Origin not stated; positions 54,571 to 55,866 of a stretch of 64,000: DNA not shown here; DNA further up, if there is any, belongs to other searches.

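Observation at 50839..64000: Catabolic cluster with TMADH-family flavoprotein, DDAH-superfamily enzyme, two paralogous TPP enzymes, class II / RraA / HpcH aldolases and a polyamine-type SBP: pathway not assignable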

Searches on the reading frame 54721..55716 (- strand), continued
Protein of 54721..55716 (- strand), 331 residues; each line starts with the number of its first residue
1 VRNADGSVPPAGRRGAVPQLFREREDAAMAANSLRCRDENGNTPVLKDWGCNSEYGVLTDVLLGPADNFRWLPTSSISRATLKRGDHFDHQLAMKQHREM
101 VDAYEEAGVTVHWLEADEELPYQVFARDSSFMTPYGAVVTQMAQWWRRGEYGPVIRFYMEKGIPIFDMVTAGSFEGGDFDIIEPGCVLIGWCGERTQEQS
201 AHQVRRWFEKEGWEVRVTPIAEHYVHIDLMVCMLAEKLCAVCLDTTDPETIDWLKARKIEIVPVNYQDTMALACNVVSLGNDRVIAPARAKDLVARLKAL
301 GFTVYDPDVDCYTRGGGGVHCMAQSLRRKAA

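Call 49: get_annotated_region(hit=H1, flank=9000)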
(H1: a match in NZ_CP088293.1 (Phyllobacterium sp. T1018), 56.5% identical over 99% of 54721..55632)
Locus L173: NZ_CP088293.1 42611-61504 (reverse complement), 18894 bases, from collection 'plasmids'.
description: Phyllobacterium sp. T1018 plasmid pPT1018, complete sequence
organism: Phyllobacterium sp. T1018 (NCBI taxid 555316)
taxonomy: Bacteria; Pseudomonadota; Alphaproteobacteria; Hyphomicrobiales; Phyllobacteriaceae; Phyllobacterium; Phyllobacterium sp. T1018
host: -; source: Melilotus albus,Cell culture; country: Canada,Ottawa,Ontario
typing (MOB-suite, as given by PLSDB): non-mobilizable
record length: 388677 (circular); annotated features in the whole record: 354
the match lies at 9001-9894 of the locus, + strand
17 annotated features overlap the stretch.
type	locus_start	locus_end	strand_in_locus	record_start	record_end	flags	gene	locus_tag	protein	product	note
CDS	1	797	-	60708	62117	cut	-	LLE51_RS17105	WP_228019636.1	adenylate/guanylate cyclase domain-containing protein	-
CDS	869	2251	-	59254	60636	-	-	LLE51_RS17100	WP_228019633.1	FAD-binding oxidoreductase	-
CDS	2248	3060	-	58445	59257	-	-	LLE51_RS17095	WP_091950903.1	ABC transporter permease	GO:0055085 - transmembrane transport [Evidence IEA]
CDS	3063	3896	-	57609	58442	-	-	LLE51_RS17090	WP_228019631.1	ABC transporter permease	GO:0055085 - transmembrane transport [Evidence IEA]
CDS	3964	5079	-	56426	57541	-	-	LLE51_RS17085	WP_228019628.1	ABC transporter substrate-binding protein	-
CDS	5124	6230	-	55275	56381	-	-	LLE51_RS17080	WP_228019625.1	ABC transporter ATP-binding protein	-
CDS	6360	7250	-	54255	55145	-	-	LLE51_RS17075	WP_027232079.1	LysR substrate-binding domain-containing protein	-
CDS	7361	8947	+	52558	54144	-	-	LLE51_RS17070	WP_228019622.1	amidohydrolase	-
CDS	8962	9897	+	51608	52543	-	-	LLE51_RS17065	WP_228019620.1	dimethylarginine dimethylaminohydrolase family protein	-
CDS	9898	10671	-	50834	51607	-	-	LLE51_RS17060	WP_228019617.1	phosphodiesterase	-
CDS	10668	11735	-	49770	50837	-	-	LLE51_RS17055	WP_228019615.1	LacI family DNA-binding transcriptional regulator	-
CDS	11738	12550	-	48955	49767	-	-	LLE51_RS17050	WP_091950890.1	ABC transporter permease subunit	GO:0055085 - transmembrane transport [Evidence IEA]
CDS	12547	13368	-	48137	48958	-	-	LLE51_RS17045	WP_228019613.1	ABC transporter permease subunit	GO:0055085 - transmembrane transport [Evidence IEA]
CDS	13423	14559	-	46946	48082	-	-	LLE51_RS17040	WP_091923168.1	extracellular solute-binding protein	-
CDS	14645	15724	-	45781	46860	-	-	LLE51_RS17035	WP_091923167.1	ABC transporter ATP-binding protein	-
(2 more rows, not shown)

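Call 50: get_annotated_region(hit=H4, flank=9000)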
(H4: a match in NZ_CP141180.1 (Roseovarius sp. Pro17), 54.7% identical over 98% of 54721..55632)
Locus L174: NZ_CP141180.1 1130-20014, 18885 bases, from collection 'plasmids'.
description: Roseovarius sp. Pro17 plasmid unnamed, complete sequence
organism: Roseovarius sp. Pro17 (NCBI taxid 3108175)
taxonomy: Bacteria; Pseudomonadota; Alphaproteobacteria; Rhodobacterales; Roseobacteraceae; Roseovarius; Roseovarius sp. Pro17
host: -; source: Chionoecetes japonicus; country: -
typing (MOB-suite, as given by PLSDB): non-mobilizable
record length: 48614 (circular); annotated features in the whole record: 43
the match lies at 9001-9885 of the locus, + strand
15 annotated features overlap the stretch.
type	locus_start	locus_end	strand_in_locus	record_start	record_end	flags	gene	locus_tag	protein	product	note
CDS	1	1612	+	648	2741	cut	-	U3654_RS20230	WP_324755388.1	MlaD family protein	-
CDS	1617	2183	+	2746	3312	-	-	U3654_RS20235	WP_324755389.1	ABC-type transport auxiliary lipoprotein family protein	-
CDS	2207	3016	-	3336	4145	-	-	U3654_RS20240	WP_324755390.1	ABC transporter permease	GO:0055085 - transmembrane transport [Evidence IEA]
CDS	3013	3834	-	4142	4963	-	-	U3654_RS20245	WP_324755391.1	ABC transporter permease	GO:0055085 - transmembrane transport [Evidence IEA]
CDS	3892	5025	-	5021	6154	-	-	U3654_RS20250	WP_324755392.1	ABC transporter substrate-binding protein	-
CDS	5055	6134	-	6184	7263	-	-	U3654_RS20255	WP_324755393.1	ABC transporter ATP-binding protein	-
CDS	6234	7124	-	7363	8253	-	-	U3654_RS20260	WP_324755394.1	LysR substrate-binding domain-containing protein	-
CDS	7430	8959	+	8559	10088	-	-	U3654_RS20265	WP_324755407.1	amidohydrolase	-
CDS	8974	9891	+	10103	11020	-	-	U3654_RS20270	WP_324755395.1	dimethylarginine dimethylaminohydrolase family protein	-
CDS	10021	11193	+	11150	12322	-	-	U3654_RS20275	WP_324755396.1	efflux RND transporter periplasmic adaptor subunit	GO:0006810 - transport [Evidence IEA]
CDS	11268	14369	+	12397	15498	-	-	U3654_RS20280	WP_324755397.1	efflux RND transporter permease subunit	GO:0042908 - xenobiotic transport [Evidence IEA]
CDS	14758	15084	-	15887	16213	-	-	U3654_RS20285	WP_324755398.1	hypothetical protein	-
CDS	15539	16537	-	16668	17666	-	-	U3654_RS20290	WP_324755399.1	LLM class flavin-dependent oxidoreductase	-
CDS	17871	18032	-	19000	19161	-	-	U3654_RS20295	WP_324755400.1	hypothetical protein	-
CDS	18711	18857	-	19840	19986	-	-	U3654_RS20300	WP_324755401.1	hypothetical protein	-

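Call 78: search_protein_families(library=pfam, proteins=[L128:180-587:+, L128:625-1179:+, L128:1224-2255:+, L128:2265-3941:-, L128:3938-4615:-, L128:9449-10303:-, L128:11120-13615:-, L128:13895-14722:-, L128:16576-17667:-, L128:8870-9124:+], max_evalue=0.00001)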
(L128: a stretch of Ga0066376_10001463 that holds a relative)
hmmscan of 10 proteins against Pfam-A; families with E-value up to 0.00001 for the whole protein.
L128:180-587:+ (136 aa): 1 family
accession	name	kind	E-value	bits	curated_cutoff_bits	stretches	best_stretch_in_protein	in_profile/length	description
PF00034.26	Cytochrom_C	-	6.5e-13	50.2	21.3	1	37-134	1-89/90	Cytochrome c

L128:625-1179:+ (185 aa): 2 families
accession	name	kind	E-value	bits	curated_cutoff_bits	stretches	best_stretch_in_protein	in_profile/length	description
PF13302.13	Acetyltransf_3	-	7.4e-28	98.4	25.4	1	20-157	1-138/138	Acetyltransferase (GNAT) domain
PF00583.31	Acetyltransf_1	-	7.1e-08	33.2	20.7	1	66-156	24-116/116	Acetyltransferase (GNAT) family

L128:1224-2255:+ (344 aa): 1 family
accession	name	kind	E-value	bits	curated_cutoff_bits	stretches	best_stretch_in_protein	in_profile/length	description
PF03417.21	AAT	-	1e-36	127.2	23.2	1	107-324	4-219/225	Acyl-coenzyme A:6-aminopenicillanic acid acyl-transferase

L128:2265-3941:- (559 aa): 2 families
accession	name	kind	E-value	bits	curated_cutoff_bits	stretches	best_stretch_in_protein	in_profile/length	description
PF00211.25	Guanylate_cyc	-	2e-20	73.6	21.9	1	361-536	6-175/183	Adenylate and Guanylate cyclase catalytic domain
PF00111.32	Fer2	-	3.6e-10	40.1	21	1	258-331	8-76/77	2Fe-2S iron-sulfur cluster binding domain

L128:3938-4615:- (226 aa): 0 families

L128:9449-10303:- (285 aa): 2 families
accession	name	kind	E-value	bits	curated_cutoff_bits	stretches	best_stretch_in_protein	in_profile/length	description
PF00753.33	Lactamase_B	-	3.5e-17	63.4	22.7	1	58-240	5-173/196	Metallo-beta-lactamase superfamily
PF12706.13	Lactamase_B_2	-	8.4e-06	26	27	0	71-220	3-145/200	Beta-lactamase superfamily domain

L128:11120-13615:- (832 aa): 3 families
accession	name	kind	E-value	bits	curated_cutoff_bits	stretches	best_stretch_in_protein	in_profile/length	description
PF13549.11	ATP-grasp_5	-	1e-44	153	27.6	1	619-829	7-221/221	ATP-grasp domain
PF13607.11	Succ_CoA_lig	-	1.5e-34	119.2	27.4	1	299-430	5-137/138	Succinyl-CoA ligase like flavodoxin domain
PF13380.12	CoA_binding_2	-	3.7e-11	43.9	22.8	1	176-275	22-113/116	CoA binding domain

L128:13895-14722:- (276 aa): 3 families
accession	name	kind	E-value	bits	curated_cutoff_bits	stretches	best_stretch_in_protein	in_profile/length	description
PF13561.12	adh_short_C2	-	6.6e-41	140.9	27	1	19-247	6-234/236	Enoyl-(Acyl carrier protein) reductase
PF00106.31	adh_short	-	4.1e-29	101.9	26.6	1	10-193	1-187/195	short chain dehydrogenase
PF08659.16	KR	-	1.3e-06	28.9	22.6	1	12-93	3-92/180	KR domain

L128:16576-17667:- (364 aa): 2 families
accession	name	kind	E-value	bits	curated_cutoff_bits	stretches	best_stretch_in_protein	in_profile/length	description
PF01435.24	Peptidase_M48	-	5.6e-30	105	20.3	1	167-339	7-183/186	Peptidase family M48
PF23368.1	DUF7092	-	1.9e-09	38.4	24.5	1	6-88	2-76/77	Domain of unknown function (DUF7092)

L128:8870-9124:+ (85 aa): 0 families
